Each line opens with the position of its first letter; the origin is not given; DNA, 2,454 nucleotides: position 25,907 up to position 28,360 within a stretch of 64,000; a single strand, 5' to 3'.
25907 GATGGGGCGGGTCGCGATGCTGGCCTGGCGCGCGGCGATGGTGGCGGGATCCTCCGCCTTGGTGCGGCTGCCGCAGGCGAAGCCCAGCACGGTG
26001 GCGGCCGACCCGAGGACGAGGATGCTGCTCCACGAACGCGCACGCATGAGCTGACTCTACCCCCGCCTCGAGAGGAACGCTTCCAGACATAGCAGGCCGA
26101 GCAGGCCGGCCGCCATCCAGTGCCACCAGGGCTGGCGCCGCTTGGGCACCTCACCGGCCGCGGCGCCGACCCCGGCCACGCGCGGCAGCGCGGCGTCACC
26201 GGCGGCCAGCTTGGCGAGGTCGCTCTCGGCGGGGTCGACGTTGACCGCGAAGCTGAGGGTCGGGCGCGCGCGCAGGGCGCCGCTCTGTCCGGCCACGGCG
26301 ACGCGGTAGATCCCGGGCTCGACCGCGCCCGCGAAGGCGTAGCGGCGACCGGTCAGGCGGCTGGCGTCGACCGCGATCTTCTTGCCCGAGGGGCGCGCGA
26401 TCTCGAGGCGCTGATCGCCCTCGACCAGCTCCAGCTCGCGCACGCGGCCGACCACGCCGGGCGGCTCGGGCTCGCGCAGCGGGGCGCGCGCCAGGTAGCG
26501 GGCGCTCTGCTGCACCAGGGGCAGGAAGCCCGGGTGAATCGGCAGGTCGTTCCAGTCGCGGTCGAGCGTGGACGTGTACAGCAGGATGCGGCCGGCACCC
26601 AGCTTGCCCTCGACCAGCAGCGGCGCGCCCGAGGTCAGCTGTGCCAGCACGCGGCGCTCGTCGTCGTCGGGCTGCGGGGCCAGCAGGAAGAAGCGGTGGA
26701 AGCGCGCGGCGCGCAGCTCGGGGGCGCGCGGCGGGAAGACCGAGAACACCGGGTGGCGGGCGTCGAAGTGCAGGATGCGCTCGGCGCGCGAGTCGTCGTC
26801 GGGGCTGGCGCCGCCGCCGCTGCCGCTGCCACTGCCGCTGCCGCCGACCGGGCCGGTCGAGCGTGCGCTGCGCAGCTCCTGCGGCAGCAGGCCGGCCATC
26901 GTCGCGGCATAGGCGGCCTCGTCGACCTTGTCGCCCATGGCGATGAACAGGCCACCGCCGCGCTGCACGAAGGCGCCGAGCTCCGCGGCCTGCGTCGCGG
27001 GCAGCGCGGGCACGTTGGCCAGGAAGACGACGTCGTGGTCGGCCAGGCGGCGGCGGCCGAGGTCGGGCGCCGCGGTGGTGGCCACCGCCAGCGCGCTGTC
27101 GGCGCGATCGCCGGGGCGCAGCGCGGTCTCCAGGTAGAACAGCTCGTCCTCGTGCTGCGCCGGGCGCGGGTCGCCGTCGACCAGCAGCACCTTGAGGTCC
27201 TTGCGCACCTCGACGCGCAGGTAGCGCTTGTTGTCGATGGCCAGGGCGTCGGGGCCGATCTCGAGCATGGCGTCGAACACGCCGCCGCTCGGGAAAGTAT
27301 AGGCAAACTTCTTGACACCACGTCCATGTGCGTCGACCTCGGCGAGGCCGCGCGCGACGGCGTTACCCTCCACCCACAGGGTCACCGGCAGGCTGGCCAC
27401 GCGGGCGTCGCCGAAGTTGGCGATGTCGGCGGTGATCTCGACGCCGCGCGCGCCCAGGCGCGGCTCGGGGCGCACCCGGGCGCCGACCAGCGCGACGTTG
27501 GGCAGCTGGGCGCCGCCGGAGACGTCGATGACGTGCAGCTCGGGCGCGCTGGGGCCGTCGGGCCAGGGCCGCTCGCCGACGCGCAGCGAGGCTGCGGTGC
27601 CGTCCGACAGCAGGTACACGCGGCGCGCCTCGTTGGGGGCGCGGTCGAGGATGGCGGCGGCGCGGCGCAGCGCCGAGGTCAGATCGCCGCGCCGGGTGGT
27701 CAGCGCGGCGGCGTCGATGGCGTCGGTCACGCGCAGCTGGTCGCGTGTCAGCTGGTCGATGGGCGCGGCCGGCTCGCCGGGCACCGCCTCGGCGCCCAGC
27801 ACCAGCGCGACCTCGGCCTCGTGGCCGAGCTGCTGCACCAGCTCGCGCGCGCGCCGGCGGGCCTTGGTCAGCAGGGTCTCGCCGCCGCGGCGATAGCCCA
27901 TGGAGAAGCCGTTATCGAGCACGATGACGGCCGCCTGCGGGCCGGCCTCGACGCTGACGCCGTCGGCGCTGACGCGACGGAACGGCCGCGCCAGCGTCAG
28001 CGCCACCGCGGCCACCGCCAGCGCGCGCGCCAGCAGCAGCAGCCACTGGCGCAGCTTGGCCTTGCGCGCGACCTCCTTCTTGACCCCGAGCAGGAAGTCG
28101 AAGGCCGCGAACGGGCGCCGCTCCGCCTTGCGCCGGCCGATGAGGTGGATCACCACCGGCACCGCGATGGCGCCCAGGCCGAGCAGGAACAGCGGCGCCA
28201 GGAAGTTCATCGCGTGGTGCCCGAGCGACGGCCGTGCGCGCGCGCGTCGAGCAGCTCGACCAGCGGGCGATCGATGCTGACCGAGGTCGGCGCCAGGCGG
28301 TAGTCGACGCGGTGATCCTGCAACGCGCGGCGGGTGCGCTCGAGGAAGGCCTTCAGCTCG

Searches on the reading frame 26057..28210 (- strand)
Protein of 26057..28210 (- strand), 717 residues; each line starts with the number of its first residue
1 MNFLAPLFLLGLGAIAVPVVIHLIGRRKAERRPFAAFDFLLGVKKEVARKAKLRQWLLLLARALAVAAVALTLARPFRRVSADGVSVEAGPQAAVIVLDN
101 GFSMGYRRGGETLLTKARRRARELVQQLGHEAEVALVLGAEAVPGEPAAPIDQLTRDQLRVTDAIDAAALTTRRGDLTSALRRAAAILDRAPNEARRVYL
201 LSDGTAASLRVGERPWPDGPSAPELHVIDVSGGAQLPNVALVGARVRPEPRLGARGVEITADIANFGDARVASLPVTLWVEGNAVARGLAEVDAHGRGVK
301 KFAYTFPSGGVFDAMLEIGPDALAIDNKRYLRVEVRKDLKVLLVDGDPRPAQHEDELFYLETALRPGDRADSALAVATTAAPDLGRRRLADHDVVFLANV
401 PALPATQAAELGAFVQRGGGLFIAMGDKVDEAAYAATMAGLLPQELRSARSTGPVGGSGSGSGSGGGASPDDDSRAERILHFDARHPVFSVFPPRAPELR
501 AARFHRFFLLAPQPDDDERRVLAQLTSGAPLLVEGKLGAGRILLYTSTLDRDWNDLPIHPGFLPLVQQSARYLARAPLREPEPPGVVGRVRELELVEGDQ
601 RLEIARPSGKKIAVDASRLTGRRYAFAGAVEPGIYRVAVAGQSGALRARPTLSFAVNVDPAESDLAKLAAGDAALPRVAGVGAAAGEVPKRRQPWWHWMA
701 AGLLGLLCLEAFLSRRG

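Call 18: search_protein_families(library=ncbifam, proteins=[window:26057-28210:-], max_evalue=0.01)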
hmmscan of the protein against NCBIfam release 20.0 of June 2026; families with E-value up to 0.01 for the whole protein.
window:26057-28210:- (717 aa): 1 family
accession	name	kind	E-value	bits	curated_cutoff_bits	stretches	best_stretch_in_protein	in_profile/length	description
TIGR02226.1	two_anch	domain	2.6e-19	69.3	23.05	1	1-79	1-79/82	N-terminal double-transmembrane domain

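Call 19: search_protein_families(library=pfam, proteins=[window:26057-28210:-], max_evalue=0.01)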
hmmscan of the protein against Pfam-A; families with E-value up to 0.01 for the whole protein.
window:26057-28210:- (717 aa): 3 families
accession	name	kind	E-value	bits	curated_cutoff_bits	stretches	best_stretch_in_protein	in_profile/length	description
PF07584.16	BatA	-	1.2e-18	67.8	25.9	1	1-76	1-77/77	Aerotolerance regulator N-terminal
PF13519.12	VWA_2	-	1.4e-08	35.8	27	1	95-204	2-106/107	von Willebrand factor type A domain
PF24157.1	DUF7408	-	0.0073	16.8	27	0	389-434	35-81/174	Domain of unknown function (DUF7408)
